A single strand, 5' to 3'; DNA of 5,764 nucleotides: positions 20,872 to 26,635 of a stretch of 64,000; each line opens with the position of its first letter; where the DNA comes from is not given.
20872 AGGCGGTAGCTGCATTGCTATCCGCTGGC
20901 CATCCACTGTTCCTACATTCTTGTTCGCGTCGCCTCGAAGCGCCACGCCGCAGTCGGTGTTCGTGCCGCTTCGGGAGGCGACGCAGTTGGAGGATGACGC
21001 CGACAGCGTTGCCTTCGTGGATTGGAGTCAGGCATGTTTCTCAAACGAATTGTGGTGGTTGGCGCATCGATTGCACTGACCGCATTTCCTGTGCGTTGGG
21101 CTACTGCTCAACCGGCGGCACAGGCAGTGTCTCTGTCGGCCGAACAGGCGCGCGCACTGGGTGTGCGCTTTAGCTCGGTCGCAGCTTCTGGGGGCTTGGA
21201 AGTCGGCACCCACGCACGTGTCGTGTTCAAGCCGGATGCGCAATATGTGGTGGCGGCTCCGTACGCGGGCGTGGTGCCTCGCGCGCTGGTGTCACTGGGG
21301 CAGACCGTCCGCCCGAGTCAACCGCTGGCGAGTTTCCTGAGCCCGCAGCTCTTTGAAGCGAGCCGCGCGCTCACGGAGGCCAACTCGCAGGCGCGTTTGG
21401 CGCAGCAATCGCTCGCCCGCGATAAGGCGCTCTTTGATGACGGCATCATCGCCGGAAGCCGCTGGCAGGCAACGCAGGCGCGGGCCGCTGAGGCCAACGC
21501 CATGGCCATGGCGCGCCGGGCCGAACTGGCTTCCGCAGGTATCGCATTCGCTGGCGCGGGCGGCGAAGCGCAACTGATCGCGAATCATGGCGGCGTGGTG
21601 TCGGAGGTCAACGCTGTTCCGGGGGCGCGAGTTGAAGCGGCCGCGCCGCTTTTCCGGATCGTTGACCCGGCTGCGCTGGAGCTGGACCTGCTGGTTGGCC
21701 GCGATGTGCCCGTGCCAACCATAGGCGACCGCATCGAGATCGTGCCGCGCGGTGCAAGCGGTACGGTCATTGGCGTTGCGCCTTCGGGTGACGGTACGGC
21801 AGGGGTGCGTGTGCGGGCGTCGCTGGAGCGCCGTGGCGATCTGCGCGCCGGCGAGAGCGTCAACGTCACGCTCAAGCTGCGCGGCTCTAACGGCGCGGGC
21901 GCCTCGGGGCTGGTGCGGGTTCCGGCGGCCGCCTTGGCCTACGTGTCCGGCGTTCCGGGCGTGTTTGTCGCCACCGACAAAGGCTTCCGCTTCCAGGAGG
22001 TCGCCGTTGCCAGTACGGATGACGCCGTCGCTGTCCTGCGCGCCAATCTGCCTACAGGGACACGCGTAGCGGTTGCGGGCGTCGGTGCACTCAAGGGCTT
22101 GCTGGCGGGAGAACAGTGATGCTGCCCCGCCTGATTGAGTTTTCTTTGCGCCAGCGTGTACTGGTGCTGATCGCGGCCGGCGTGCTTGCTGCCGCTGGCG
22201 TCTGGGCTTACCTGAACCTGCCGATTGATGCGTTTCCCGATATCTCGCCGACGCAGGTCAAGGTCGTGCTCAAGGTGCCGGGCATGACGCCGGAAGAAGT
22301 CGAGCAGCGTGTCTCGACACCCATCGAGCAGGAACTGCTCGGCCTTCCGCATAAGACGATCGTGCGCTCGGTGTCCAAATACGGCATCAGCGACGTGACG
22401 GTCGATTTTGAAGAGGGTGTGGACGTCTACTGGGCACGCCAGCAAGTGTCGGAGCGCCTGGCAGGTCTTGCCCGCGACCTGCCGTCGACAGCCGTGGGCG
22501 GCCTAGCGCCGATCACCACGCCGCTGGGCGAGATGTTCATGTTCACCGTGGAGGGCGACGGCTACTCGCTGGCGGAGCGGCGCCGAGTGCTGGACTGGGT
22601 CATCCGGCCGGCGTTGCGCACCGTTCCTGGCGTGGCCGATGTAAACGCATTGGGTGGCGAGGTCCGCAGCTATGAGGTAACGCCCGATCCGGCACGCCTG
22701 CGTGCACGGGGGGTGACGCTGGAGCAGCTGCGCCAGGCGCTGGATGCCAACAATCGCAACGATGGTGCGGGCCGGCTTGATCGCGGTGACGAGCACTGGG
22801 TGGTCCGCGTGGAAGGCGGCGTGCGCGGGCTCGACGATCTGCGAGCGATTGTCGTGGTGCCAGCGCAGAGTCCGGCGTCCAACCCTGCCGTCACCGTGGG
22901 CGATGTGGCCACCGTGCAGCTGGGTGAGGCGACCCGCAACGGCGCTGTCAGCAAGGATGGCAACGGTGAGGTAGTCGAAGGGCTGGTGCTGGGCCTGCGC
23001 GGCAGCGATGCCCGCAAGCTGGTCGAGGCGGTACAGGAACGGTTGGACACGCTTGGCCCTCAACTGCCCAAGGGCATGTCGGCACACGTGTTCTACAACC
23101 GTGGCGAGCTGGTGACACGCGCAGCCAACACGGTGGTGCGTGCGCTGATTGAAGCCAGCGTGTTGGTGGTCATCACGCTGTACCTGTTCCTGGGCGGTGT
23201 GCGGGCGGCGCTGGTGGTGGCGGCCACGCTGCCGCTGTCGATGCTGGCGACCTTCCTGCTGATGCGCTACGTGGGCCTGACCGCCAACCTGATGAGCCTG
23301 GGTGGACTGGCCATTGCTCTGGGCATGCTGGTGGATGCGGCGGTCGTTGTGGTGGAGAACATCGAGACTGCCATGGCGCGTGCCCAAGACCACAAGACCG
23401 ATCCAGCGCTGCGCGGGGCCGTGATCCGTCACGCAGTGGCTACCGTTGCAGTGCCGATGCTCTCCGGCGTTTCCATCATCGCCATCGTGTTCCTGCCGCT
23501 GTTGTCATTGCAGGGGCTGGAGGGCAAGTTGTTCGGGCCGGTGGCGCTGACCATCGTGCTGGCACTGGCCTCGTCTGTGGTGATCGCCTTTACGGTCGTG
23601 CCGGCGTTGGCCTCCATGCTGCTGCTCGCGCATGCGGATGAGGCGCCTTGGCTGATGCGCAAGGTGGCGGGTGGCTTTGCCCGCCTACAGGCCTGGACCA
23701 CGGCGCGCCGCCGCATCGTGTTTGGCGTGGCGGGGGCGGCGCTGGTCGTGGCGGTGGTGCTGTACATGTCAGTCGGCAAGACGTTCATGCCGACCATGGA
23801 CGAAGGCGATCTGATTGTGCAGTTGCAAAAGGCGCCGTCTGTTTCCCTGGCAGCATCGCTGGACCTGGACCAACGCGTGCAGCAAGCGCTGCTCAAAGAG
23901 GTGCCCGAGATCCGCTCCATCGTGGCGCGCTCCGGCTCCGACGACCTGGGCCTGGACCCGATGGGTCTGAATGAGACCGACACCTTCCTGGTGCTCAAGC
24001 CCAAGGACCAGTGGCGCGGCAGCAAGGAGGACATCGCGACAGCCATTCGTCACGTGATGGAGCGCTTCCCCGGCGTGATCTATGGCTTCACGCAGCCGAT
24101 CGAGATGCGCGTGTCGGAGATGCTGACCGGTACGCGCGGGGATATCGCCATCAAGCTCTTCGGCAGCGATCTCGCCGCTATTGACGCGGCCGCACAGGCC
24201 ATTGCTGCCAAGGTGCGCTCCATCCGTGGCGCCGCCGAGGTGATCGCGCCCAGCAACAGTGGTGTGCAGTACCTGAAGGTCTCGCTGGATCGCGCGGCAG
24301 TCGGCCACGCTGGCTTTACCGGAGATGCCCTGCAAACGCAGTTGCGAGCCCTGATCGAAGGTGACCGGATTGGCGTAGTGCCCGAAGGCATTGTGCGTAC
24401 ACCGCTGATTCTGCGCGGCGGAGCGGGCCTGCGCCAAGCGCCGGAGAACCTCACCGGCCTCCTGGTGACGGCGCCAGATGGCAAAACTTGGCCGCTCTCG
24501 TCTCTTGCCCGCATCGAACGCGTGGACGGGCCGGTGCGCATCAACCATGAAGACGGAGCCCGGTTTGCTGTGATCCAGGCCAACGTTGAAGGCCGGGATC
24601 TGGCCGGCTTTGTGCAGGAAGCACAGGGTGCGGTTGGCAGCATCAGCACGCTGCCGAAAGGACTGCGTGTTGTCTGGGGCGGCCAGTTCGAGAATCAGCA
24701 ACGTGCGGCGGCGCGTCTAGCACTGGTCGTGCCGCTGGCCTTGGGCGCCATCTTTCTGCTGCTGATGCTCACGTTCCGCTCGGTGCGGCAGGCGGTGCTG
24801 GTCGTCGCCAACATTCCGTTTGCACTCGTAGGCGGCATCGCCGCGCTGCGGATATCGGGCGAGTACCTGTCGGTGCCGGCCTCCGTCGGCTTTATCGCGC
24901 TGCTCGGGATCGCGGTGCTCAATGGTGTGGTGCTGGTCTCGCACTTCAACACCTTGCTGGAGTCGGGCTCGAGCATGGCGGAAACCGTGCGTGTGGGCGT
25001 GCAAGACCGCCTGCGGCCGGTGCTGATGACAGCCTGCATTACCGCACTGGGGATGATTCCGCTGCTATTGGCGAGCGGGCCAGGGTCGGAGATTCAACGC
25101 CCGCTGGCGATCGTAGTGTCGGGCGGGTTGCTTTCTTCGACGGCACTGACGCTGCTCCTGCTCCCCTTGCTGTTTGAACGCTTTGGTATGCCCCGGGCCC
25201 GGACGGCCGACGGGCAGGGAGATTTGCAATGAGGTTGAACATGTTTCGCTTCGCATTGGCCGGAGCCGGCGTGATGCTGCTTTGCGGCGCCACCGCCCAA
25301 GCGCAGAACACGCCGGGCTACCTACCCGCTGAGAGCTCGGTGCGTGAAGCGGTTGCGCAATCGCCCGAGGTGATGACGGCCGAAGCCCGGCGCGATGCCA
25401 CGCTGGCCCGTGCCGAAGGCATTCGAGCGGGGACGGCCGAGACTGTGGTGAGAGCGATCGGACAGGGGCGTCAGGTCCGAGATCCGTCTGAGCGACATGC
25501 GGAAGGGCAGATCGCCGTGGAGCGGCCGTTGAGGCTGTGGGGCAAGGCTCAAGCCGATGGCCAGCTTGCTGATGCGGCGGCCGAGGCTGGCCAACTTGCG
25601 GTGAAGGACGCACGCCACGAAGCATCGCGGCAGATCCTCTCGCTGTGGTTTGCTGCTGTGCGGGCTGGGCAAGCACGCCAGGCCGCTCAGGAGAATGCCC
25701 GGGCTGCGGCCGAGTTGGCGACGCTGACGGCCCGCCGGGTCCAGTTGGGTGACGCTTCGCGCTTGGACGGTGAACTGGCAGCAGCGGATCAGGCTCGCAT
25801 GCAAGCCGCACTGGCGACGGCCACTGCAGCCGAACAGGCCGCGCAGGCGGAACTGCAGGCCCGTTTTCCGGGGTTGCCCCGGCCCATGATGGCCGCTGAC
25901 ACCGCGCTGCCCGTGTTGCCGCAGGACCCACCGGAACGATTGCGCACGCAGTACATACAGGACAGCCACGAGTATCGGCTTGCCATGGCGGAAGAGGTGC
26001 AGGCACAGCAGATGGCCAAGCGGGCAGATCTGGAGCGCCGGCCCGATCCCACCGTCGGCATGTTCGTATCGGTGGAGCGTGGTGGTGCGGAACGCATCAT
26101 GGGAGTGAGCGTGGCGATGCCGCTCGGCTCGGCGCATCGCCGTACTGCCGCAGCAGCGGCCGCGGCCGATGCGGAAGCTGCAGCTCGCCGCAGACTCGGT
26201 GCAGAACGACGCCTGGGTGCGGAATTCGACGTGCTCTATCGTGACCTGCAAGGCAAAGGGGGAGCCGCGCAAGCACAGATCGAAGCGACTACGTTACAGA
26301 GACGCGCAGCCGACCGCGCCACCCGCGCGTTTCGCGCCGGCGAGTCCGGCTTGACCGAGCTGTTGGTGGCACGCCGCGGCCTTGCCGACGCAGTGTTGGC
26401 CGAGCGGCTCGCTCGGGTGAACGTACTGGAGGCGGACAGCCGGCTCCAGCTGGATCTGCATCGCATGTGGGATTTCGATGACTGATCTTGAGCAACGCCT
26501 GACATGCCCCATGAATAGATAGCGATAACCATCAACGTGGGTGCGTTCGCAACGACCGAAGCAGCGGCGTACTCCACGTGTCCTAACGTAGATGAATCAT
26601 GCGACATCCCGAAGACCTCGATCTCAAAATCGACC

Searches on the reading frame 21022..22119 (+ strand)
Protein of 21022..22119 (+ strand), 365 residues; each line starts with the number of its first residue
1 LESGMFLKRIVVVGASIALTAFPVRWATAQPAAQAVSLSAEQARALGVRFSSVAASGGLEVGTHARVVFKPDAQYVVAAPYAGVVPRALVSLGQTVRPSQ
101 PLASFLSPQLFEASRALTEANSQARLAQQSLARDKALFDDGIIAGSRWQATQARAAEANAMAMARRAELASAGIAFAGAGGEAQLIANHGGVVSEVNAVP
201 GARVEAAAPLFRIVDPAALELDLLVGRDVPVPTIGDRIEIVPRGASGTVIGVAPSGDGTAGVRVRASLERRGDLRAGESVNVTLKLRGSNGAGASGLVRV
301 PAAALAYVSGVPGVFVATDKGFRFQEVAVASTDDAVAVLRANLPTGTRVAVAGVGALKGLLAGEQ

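Call 6: search_protein_families(library=pfam, proteins=[window:21022-22119:+], max_evalue=0.001)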
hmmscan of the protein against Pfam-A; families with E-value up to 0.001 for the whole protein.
window:21022-22119:+ (365 aa): 2 families
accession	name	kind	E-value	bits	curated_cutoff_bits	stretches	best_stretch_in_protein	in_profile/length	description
PF16576.10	HlyD_D23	-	7.1e-11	42.2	30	1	61-218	6-144/214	Barrel-sandwich domain of CusB or HlyD membrane-fusion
PF13437.12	HlyD_3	-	4.9e-09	37.3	22.2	1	187-227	4-44/106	HlyD family secretion protein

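Call 50: search_protein_families(library=ncbifam, proteins=[window:21022-22119:+], max_evalue=0.001)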
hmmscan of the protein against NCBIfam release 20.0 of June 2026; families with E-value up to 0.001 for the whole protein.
window:21022-22119:+ (365 aa): 4 families
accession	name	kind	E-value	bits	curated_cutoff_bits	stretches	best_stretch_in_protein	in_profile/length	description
TIGR01730.1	RND_mfp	subfamily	4.1e-23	81.8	94.9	1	63-358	15-314/322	efflux RND transporter periplasmic adaptor subunit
TIGR00999.1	8a0102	subfamily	1.9e-20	73.1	319.3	1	93-357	1-270/271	CzcB/NccB family metal efflux transporter periplasmic adaptor subunit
TIGR02828.1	TIGR02828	hypoth_equivalog_domain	7.3e-05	22.7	154.4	1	204-338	42-175/188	putative membrane fusion protein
TIGR00998.1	8a0101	subfamily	9.1e-05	21.5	390.8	0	76-107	206-237/334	EmrA/EmrK family multidrug efflux transporter periplasmic adaptor subunit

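Call 66: find_encoding_contigs(protein=window:21034-22119:+, flank=3000, max_places=10)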
Protein window:21034-22119:+ (361 aa): 23 contigs read that carry it; 10 places shown.
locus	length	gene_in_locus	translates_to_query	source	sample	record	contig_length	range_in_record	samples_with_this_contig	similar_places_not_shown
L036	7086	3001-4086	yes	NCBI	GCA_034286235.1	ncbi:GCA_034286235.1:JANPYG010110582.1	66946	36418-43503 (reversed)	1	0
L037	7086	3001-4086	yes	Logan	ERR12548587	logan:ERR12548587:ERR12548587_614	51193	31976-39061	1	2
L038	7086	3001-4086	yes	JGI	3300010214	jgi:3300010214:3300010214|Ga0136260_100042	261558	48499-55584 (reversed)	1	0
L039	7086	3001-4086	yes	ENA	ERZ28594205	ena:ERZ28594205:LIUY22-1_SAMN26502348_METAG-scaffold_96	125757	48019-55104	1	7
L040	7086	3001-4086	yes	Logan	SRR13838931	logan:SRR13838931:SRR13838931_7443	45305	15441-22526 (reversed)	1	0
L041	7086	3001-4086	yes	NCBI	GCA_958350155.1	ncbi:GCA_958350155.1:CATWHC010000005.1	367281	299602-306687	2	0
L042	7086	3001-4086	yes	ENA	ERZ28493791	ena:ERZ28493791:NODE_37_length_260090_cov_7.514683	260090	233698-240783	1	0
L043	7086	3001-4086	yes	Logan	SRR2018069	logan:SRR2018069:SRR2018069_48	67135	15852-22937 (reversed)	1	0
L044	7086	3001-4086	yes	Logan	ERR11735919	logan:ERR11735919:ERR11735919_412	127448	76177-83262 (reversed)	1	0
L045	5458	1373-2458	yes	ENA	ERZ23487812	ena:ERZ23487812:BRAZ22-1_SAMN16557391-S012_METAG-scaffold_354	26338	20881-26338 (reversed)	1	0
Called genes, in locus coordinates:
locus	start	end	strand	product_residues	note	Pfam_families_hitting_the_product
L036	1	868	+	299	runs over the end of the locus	PF00528:BPD_transp_1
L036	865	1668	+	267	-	PF00528:BPD_transp_1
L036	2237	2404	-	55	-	-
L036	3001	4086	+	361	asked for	PF25919:BSH_CusB, PF25975:CzcB_C (weak)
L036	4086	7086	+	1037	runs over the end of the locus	PF00873:ACR_tran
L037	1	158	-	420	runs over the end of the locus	PF01734:Patatin, PF12536:DUF3734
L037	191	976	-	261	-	PF00106:adh_short, PF08659:KR, PF13561:adh_short_C2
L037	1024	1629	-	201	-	PF06314:ADC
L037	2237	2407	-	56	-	-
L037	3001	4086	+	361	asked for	PF25919:BSH_CusB, PF25975:CzcB_C (weak)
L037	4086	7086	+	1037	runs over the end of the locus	PF00873:ACR_tran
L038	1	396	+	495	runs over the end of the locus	PF02899:Phage_int_SAM_1 (weak), PF00589:Phage_integrase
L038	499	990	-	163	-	PF03713:DUF305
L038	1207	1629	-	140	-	PF02518:HATPase_c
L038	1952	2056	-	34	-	-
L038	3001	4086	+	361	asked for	PF25919:BSH_CusB, PF25975:CzcB_C (weak)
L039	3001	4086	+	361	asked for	PF25919:BSH_CusB, PF25975:CzcB_C (weak)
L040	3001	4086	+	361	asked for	PF25919:BSH_CusB, PF25975:CzcB_C (weak)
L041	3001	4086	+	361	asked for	PF25919:BSH_CusB, PF25975:CzcB_C (weak)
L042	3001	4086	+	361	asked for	PF25919:BSH_CusB, PF25975:CzcB_C (weak)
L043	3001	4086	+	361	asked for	PF25919:BSH_CusB, PF25975:CzcB_C (weak)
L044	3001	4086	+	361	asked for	PF25919:BSH_CusB, PF25975:CzcB_C (weak)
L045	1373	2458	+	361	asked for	PF25919:BSH_CusB, PF25975:CzcB_C (weak)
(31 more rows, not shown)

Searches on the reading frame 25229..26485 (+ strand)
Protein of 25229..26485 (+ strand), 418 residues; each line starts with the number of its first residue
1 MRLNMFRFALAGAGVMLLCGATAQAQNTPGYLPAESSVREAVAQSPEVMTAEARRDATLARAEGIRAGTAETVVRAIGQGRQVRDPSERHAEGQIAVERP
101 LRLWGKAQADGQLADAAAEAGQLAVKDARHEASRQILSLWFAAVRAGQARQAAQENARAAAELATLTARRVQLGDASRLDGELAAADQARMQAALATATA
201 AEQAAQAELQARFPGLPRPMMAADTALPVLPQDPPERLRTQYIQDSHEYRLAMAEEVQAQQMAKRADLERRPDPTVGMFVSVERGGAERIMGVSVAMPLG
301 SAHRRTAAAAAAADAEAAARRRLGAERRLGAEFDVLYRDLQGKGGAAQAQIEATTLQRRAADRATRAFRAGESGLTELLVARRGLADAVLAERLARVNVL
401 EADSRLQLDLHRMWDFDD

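Call 6: search_protein_families(library=pfam, proteins=[window:25229-26485:+], max_evalue=0.001)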
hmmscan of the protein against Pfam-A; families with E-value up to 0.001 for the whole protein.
window:25229-26485:+ (418 aa): 1 family
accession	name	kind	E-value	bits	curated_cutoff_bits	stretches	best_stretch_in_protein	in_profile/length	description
PF02321.23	OEP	-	3.9e-17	63.1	22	2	245-407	11-183/187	Outer membrane efflux protein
